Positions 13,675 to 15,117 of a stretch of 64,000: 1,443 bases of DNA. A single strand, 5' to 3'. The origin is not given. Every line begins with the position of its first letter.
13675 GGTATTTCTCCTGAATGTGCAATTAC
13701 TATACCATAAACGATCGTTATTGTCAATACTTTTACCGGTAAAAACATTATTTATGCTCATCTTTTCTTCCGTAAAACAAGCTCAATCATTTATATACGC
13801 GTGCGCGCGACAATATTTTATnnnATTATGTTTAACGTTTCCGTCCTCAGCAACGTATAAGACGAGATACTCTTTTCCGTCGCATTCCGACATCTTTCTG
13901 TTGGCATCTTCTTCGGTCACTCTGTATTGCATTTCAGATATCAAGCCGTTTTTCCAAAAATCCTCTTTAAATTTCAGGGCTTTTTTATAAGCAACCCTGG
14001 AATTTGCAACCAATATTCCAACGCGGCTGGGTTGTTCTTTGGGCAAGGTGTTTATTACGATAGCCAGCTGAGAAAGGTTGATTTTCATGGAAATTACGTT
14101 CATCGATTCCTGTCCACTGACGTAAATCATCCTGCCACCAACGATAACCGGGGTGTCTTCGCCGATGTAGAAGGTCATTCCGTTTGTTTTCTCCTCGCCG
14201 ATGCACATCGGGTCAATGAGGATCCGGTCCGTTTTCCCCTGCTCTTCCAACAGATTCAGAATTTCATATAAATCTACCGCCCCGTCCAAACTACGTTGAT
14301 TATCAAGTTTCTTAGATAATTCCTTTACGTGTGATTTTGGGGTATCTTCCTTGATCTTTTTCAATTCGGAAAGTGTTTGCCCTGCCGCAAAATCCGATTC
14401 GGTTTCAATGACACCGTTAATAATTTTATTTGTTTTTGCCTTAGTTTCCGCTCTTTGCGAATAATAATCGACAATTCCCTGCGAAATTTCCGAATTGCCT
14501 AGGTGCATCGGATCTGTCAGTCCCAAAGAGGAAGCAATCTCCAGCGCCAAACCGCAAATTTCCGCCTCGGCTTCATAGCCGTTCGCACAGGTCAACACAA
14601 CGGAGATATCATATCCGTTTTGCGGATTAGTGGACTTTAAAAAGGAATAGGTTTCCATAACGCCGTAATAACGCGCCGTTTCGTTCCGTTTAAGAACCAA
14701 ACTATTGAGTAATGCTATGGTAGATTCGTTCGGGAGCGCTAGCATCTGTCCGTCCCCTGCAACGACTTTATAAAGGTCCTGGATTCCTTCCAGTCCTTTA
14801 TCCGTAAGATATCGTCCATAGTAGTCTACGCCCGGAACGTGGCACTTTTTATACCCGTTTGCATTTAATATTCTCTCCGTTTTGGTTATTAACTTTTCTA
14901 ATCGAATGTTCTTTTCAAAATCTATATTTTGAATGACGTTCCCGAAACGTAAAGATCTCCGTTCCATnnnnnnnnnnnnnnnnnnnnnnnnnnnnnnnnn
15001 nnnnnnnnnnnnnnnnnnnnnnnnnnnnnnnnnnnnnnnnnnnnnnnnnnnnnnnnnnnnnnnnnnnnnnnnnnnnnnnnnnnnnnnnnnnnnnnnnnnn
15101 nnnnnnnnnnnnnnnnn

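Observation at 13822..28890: Operon of two giant tandem LRR surface proteins ending in a HisRS-like pseudo-synthetase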

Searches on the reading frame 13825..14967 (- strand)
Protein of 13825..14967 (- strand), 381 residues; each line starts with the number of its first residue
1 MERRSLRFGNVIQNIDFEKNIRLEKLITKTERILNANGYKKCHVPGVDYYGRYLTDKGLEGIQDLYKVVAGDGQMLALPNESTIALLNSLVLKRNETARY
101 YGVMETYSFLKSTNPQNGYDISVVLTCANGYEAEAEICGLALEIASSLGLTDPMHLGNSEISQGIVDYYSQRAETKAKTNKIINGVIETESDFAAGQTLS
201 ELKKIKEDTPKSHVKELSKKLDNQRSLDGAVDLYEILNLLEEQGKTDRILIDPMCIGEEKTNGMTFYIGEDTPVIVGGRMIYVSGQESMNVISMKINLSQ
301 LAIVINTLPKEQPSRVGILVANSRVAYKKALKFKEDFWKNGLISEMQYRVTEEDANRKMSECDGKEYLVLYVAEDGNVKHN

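Call 7: search_protein_families(library=pfam, proteins=[window:13825-14967:-], max_evalue=0.01)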
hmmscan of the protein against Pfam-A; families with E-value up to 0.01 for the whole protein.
window:13825-14967:- (381 aa): 1 family
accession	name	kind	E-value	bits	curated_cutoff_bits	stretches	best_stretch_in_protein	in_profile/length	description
PF13393.11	tRNA-synt_His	-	2.5e-08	33.9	25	1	22-266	12-268/308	Histidyl-tRNA synthetase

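Call 8: search_protein_families(library=ncbifam, proteins=[window:13825-14967:-], max_evalue=1)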
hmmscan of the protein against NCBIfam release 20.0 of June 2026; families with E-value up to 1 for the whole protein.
window:13825-14967:- (381 aa): 5 families
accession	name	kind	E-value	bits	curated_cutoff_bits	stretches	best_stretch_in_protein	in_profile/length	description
TIGR00443.1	hisZ_biosyn_reg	equivalog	1.3e-13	50.8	271.65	1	22-279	10-284/314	ATP phosphoribosyltransferase regulatory subunit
TIGR00442.1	hisS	equivalog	2.8e-07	29.9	286.75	1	18-374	12-382/406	histidine--tRNA ligase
NF008942.0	PRK12292.2-5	equivalog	3.3e-05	22.7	643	1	106-333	110-357/434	ATP phosphoribosyltransferase regulatory subunit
NF008945.0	PRK12292.3-3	equivalog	0.00051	19.3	409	1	25-180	19-174/368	ATP phosphoribosyltransferase regulatory subunit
NF008940.0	PRK12292.2-3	equivalog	0.021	13.6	450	1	111-338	113-356/404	ATP phosphoribosyltransferase regulatory subunit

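Call 9: search_solved_structures(query=window:13825-14967:-, max_evalue=1, show_alignments=2)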
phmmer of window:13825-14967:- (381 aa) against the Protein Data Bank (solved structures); distinct sequences matched with E-value up to 1: 1.
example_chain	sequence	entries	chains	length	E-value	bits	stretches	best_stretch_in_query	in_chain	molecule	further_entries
1wu7_A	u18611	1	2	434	2.3e-05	26.8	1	18-155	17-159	Histidyl-tRNA synthetase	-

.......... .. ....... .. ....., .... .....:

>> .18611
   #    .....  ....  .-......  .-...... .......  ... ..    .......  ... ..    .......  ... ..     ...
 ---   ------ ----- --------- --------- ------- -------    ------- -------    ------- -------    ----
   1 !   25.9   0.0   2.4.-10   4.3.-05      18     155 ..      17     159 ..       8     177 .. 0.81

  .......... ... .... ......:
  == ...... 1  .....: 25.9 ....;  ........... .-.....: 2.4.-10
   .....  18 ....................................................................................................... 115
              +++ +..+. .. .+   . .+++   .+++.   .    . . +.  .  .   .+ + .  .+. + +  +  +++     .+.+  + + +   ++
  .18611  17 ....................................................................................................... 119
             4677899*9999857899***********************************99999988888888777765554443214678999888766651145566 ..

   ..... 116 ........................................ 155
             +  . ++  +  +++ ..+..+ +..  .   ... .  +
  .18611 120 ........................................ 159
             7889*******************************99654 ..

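Call 10: find_homologous_proteins(query=window:13825-14967:-, max_evalue=0.001)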
Query window:13825-14967:- (381 aa): 8 proteins with E <= 0.001 among 4955 candidates.
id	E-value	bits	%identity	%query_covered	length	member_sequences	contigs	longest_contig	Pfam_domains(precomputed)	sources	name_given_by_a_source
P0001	4.6e-248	840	100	100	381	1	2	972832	PF13393.12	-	-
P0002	2.6e-167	574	65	99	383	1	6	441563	PF13393.12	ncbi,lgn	-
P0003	2.4e-143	496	57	100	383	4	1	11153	-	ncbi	-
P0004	1.9e-142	493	57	98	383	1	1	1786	PF13393.12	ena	-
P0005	6.4e-139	481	56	99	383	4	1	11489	PF13393.12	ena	-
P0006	1.6e-133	463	54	99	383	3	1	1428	PF13393.12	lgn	-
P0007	9.9e-129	447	51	100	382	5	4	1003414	-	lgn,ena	-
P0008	1.8e-86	308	57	60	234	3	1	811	-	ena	-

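Call 11: find_encoding_contigs(protein=P0002, flank=10000, max_places=3)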
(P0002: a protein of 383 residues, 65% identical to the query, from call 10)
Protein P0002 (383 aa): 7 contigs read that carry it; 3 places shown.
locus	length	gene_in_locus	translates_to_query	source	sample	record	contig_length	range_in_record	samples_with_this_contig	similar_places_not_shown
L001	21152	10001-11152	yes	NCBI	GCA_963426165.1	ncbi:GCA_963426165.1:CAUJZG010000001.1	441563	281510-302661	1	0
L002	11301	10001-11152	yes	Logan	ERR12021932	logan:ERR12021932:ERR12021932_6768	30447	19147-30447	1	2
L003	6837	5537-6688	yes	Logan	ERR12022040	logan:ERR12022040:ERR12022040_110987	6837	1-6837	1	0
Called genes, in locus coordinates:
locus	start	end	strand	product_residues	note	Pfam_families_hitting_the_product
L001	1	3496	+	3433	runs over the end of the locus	PF09479:Flg_new (faint), PF13306:LRR_5, PF13855:LRR_8 (faint), PF13306:LRR_5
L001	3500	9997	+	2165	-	PF09479:Flg_new (faint), PF13306:LRR_5, PF13855:LRR_8 (faint), PF13306:LRR_5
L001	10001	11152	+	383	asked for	PF13393:tRNA-synt_His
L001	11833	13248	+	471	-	PF13522:GATase_6, PF13537:GATase_7, PF00156:Pribosyltran (weak)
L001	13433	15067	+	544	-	PF02743:dCache_1, PF22673:MCP-like_PDC_1, PF00672:HAMP, PF00990:GGDEF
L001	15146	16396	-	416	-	PF12897:Asp_aminotransf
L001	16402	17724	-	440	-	PF00350:Dynamin_N (faint), PF01926:MMR_HSR1, PF02421:FeoB_N, PF00009:GTP_EFTU, PF01926:MMR_HSR1, PF02421:FeoB_N, PF04548:AIG1 (weak), PF14714:KH_dom-like, +1 more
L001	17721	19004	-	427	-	PF19238:Radical_SAM_2, PF04055:Radical_SAM (weak), PF04459:DUF512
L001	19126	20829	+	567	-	PF05833:NFACT_N, PF05670:NFACT-R_1 (weak), PF18297:NFACT-R_2 (faint)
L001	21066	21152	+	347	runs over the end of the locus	-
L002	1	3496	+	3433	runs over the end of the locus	PF09479:Flg_new (faint), PF13306:LRR_5, PF13855:LRR_8 (faint), PF13306:LRR_5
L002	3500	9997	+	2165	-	PF09479:Flg_new (faint), PF13306:LRR_5, PF13855:LRR_8 (faint), PF13306:LRR_5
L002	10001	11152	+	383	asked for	PF13393:tRNA-synt_His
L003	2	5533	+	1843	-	?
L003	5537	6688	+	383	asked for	PF13393:tRNA-synt_His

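Call 12: find_encoding_contigs(protein=P0007, flank=10000, max_places=3)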
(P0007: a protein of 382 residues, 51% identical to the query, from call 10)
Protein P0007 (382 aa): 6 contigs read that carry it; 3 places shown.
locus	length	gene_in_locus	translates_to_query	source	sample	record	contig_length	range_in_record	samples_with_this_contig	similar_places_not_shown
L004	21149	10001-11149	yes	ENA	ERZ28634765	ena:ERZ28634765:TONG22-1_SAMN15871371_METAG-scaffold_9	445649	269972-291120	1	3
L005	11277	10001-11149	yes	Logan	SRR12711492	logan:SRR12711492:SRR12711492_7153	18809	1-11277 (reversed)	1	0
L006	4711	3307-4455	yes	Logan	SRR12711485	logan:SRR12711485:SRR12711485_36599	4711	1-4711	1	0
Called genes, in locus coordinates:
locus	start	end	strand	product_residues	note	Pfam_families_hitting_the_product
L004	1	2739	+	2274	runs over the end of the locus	PF09479:Flg_new (faint), PF13306:LRR_5, PF13855:LRR_8 (faint), PF13306:LRR_5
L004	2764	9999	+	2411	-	PF09479:Flg_new (faint), PF13855:LRR_8 (faint), PF13306:LRR_5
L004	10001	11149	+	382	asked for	-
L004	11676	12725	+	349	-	-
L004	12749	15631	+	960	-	PF22907:Ams1-like_1st (weak), PF03065:Glyco_hydro_57, PF01074:Glyco_hydro_38N, PF09261:Alpha-mann_mid, PF07748:Glyco_hydro_38C, PF17677:Glyco_hydro38C2 (weak)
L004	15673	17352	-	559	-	PF05833:NFACT_N, PF05670:NFACT-R_1, PF18297:NFACT-R_2 (weak)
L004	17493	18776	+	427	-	PF19238:Radical_SAM_2, PF04055:Radical_SAM (weak), PF04459:DUF512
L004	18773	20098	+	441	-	PF00350:Dynamin_N (faint), PF01926:MMR_HSR1, PF02421:FeoB_N, PF01926:MMR_HSR1, PF02421:FeoB_N, PF04548:AIG1 (weak), PF00009:GTP_EFTU, PF14714:KH_dom-like, +2 more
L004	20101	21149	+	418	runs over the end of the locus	PF12897:Asp_aminotransf, PF00155:Aminotran_1_2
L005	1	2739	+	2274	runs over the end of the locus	PF09479:Flg_new (faint), PF13306:LRR_5, PF13855:LRR_8 (faint), PF13306:LRR_5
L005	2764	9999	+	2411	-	PF09479:Flg_new (faint), PF13855:LRR_8 (faint), PF13306:LRR_5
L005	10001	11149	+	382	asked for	-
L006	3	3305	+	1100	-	?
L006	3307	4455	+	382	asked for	-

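Call 13: find_encoding_contigs(protein=P0001, flank=2000, max_places=3)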
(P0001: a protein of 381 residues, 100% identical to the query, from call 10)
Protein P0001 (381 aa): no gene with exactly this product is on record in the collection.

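Call 14: find_encoding_contigs(protein=P0003, flank=10000, max_places=2)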
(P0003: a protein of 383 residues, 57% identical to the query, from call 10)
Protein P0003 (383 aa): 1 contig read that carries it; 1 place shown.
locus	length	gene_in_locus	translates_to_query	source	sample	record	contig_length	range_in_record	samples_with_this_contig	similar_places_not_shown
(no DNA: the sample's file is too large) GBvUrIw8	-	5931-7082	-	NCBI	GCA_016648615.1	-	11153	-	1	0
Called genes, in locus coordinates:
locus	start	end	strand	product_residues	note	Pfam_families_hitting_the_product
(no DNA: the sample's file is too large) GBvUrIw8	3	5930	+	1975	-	?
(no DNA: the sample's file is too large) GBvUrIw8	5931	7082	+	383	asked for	-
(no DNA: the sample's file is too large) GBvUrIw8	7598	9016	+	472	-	PF13522:GATase_6, PF13537:GATase_7, PF00156:Pribosyltran (weak)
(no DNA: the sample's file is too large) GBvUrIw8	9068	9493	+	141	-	PF16242:Pyrid_ox_like, PF01243:PNPOx_N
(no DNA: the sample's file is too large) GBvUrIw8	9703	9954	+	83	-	-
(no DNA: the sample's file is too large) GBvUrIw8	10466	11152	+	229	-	?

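Call 15: find_encoding_contigs(protein=P0005, flank=10000, max_places=2)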
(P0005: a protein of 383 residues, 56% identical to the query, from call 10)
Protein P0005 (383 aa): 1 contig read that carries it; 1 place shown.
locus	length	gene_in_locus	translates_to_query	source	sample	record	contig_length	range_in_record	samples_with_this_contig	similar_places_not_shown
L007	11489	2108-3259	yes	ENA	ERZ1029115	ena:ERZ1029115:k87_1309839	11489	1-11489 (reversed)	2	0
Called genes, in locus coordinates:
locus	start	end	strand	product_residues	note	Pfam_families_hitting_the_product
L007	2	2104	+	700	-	?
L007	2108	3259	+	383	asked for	PF13393:tRNA-synt_His (weak)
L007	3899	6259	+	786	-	PF14808:TMEM164, PF00005:ABC_tran, PF13304:AAA_21 (weak)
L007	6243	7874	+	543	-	PF09847:12TM_1 (weak)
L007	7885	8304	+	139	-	-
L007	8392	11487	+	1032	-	?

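Call 23: find_related_loci(query=A1, collection=genome_contigs, flank=10000)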
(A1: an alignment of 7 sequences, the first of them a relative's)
Query A1 (381 aa) in genome_contigs; peptide patterns used: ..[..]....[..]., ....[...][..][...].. (x = any residue, [..] = any of these).
33 stretches matched a pattern; 1 encode a relative of the query (tblastn E <= 1e-3); 1 distinct loci.
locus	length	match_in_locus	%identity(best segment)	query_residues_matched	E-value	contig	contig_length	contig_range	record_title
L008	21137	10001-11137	55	4-381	5e-146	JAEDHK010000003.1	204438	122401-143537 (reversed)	MAG: Clostridia bacterium isolate MAG134 NODE_15_length_204438_cov_10.132002, whole genome shotgun sequence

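Call 29: search_protein_representatives(alignment_id=A1)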
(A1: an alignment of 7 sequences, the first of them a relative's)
Query: 7 sequences, 383 profile positions. Proteins with E-value up to 0.001 (for the whole library): 48; up to 1e-10: 21; up to 1e-30: 10. The best 48 are listed.
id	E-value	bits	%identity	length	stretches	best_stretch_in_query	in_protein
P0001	1.4e-202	689.0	-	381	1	2-383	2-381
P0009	2.3e-101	355.9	-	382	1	5-383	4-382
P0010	2.2e-60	220.9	-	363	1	22-380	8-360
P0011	9.2e-60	218.9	-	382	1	11-383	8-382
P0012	3.4e-57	210.4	-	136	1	1-134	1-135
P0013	2.9e-55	204.1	-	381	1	34-383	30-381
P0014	8.6e-48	179.5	-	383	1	33-383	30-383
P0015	1.2e-41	159.2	-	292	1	104-383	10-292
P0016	1.0e-39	152.9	-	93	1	291-383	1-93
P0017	1.1e-37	146.3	-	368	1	25-381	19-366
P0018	5.6e-29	117.6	-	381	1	17-381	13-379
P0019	2.2e-28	115.6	-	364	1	17-380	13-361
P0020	4.5e-28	114.6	-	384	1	35-382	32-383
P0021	8.3e-26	107.1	-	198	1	190-383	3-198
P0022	3.2e-24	101.9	-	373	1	27-380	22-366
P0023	6.4e-20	87.7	-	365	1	64-380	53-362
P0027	3.2e-14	69.0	-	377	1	30-380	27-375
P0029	2.2e-10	56.4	-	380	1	18-380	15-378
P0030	4.8e-10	55.2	-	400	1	29-373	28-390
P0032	6.3e-09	51.5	-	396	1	25-379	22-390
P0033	1.0e-08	50.9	-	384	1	13-351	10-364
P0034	1.6e-08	50.3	-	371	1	23-380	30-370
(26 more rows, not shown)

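Call 31: find_encoding_contigs(protein=P0009, flank=10000, max_places=2)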
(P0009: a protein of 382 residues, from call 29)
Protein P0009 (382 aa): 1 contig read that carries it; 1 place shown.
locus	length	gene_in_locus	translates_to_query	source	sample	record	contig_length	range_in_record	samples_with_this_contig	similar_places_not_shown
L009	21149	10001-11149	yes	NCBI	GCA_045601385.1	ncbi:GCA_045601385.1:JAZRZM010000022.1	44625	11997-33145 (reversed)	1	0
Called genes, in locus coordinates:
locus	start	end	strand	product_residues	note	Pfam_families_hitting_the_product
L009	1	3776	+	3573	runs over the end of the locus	PF09479:Flg_new (faint), PF12799:LRR_4 (faint), PF13306:LRR_5, PF13855:LRR_8 (weak), PF13306:LRR_5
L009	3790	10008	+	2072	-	PF09479:Flg_new (faint), PF18998:Flg_new_2 (faint), PF13306:LRR_5, PF13855:LRR_8 (faint), PF13306:LRR_5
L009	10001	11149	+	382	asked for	PF13393:tRNA-synt_His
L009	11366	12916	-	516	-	PF01120:Alpha_L_fucos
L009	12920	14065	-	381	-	PF00245:Alk_phosphatase, PF01676:Metalloenzyme, PF00245:Alk_phosphatase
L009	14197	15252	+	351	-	-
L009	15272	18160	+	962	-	PF22907:Ams1-like_1st (weak), PF01074:Glyco_hydro_38N, PF09261:Alpha-mann_mid, PF07748:Glyco_hydro_38C, PF17677:Glyco_hydro38C2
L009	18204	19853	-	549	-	PF05833:NFACT_N, PF05670:NFACT-R_1, PF18297:NFACT-R_2 (weak)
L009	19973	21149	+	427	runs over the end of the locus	PF19238:Radical_SAM_2, PF04055:Radical_SAM (faint), PF04459:DUF512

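Call 32: predict_structure(alignment_id=A1)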
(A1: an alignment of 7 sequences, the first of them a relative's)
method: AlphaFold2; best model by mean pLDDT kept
length: 381 residues; sequences in the alignment: 7
mean_pLDDT: 72.2   pTM: 0.67
mean pLDDT of the five models: 72.2, 66.6, 62.6, 53.7, 53.6
residues with pLDDT >= 90: 115; 70-90: 130; 50-70: 52; < 50: 84
segments of 3 or more residues with pLDDT < 50: 1-19, 43-91, 105-118
pLDDT, mean of each block of 10 residues (from residue 1): 26 41 73 79 41 36 31 35 32 57 43 40 68 90 90 93 93 88 91 93 90 94 92 94 90 83 87 85 61 80 74 75 91 78 80 88 75 89 74
secondary structure, 60 per line:
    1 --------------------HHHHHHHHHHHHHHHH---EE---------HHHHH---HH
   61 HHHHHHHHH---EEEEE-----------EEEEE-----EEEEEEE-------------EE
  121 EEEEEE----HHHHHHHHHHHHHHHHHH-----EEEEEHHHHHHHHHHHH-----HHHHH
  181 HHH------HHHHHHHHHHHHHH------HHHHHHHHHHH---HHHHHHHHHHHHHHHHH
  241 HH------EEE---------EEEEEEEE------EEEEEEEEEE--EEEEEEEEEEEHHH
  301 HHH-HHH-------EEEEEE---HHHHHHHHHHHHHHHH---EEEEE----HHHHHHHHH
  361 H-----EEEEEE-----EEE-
elements in order: H21-36 H51-55 H59-69 E73-77 E89-93 E99-105 E119-126 H131-148 E154-158 H159-170 H176-183 H190-203 H210-220 H224-242 E249-251 E261-268 E275-284 E287-297 H298-303 E315-320 H324-339 E343-347 H352-361 E367-372 E378-380

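Call 34: find_encoding_contigs(protein=P0011, flank=10000, max_places=2)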
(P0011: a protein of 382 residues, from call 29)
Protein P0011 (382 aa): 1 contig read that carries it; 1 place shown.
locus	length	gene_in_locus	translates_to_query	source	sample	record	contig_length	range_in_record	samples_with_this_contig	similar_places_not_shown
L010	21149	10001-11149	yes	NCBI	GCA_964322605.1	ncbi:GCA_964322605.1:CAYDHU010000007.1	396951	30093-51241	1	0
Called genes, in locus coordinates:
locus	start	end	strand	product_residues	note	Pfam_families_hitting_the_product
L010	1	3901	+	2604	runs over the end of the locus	PF09479:Flg_new (faint), PF18998:Flg_new_2 (faint), PF13306:LRR_5, PF13855:LRR_8 (faint), PF13306:LRR_5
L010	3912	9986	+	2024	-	PF09479:Flg_new (weak), PF13306:LRR_5, PF12799:LRR_4 (faint), PF13855:LRR_8 (faint), PF13306:LRR_5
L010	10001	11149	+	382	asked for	PF13393:tRNA-synt_His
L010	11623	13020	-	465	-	-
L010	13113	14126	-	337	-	PF03033:Glyco_transf_28, PF04101:Glyco_tran_28_C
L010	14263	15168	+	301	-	PF00561:Abhydrolase_1, PF12146:Hydrolase_4, PF00326:Peptidase_S9 (faint)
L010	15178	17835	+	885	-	-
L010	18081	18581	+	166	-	PF05198:IF3_N, PF00707:IF3_C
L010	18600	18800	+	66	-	PF01632:Ribosomal_L35p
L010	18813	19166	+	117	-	PF00453:Ribosomal_L20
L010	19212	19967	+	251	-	PF08032:SpoU_sub_bind (faint), PF22435:MRM3-like_sub_bind, PF00588:SpoU_methylase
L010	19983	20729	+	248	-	PF20772:TACO1_YebC_N, PF01709:Transcrip_reg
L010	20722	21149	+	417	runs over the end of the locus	PF00171:Aldedh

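Call 35: find_encoding_contigs(protein=P0017, flank=10000, max_places=2)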
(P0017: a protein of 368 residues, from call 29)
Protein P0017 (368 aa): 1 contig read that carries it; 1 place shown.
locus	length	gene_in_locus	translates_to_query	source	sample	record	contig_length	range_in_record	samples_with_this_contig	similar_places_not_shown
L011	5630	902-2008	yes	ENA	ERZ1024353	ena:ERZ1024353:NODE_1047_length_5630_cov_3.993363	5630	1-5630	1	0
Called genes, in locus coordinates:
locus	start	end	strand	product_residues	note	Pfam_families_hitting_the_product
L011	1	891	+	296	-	?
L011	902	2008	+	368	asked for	PF13393:tRNA-synt_His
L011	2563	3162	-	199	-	-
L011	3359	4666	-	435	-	-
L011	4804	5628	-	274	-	?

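Call 37: find_encoding_contigs(protein=P0023, flank=10000, max_places=2)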
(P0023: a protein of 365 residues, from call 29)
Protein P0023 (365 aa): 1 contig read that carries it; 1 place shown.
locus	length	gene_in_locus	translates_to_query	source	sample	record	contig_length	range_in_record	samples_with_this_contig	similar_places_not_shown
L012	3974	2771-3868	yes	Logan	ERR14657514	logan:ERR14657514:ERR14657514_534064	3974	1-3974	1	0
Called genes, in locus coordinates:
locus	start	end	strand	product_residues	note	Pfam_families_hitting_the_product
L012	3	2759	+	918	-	?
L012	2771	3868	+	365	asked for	PF13393:tRNA-synt_His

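Call 38: find_encoding_contigs(protein=P0027, flank=10000, max_places=2)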
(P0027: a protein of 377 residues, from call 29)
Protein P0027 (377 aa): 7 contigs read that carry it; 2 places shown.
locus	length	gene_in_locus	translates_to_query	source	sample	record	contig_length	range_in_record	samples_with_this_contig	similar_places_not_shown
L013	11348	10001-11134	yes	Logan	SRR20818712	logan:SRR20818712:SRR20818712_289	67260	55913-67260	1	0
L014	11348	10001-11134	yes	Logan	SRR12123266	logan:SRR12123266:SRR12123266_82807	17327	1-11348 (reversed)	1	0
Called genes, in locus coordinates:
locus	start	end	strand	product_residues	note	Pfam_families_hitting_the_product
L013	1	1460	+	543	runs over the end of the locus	PF02734:Dak2, PF21645:FakA-like_M, PF13684:FakA-like_C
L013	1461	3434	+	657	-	PF17191:RecG_wedge, PF00176:SNF2-rel_dom, PF04851:ResIII, PF00270:DEAD, PF00271:Helicase_C, PF22590:Cas3-like_C_2 (weak)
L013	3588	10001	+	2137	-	PF09479:Flg_new (faint), PF13306:LRR_5, PF13855:LRR_8 (weak), PF13306:LRR_5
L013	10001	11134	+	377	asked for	PF13393:tRNA-synt_His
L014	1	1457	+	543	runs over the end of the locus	PF02734:Dak2, PF21645:FakA-like_M, PF13684:FakA-like_C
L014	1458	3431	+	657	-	PF17191:RecG_wedge, PF00176:SNF2-rel_dom, PF04851:ResIII, PF00270:DEAD, PF00271:Helicase_C, PF22590:Cas3-like_C_2 (weak)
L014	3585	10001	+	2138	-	PF09479:Flg_new (faint), PF13306:LRR_5, PF13855:LRR_8 (weak), PF13306:LRR_5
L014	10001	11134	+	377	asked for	PF13393:tRNA-synt_His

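Call 40: predict_structure(alignment_id=A2)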
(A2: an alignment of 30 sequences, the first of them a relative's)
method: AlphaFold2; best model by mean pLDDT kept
length: 381 residues; sequences in the alignment: 30
mean_pLDDT: 87.2   pTM: 0.78
mean pLDDT of the five models: 87.2, 87.1, 86.9, 86.3, 86.2
residues with pLDDT >= 90: 220; 70-90: 123; 50-70: 29; < 50: 9
segments of 3 or more residues with pLDDT < 50: 1-8
pLDDT, mean of each block of 10 residues (from residue 1): 44 75 87 96 90 69 86 91 88 76 90 82 91 96 92 94 95 92 93 94 91 95 95 97 92 89 92 91 82 93 71 77 96 86 88 90 75 93 78
secondary structure, 60 per line:
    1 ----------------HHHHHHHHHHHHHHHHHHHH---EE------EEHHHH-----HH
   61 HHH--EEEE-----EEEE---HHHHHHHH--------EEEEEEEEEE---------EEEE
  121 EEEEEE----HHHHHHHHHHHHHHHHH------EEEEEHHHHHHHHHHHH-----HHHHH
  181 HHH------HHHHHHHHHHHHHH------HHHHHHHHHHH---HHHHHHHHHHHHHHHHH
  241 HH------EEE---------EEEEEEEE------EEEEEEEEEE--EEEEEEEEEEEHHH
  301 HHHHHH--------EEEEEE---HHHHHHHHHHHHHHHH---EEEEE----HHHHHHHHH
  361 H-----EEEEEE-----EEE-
elements in order: H17-36 H50-53 H59-63 E66-69 E75-78 H82-89 E98-107 E117-126 H131-147 E154-158 H159-170 H176-183 H190-203 H210-220 H224-242 E249-251 E261-268 E275-284 E287-297 H298-306 E315-320 H324-339 E343-347 H352-361 E367-372 E378-380

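Call 42: find_encoding_contigs(protein=P0030, flank=8000, max_places=2)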
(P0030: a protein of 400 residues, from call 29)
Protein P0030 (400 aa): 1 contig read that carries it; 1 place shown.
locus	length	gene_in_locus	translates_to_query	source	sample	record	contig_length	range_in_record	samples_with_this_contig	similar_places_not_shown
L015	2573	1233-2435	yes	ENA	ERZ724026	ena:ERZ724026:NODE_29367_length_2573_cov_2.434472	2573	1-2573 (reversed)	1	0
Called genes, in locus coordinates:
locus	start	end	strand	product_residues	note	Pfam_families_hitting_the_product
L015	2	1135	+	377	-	?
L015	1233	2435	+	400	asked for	PF13393:tRNA-synt_His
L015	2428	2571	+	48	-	?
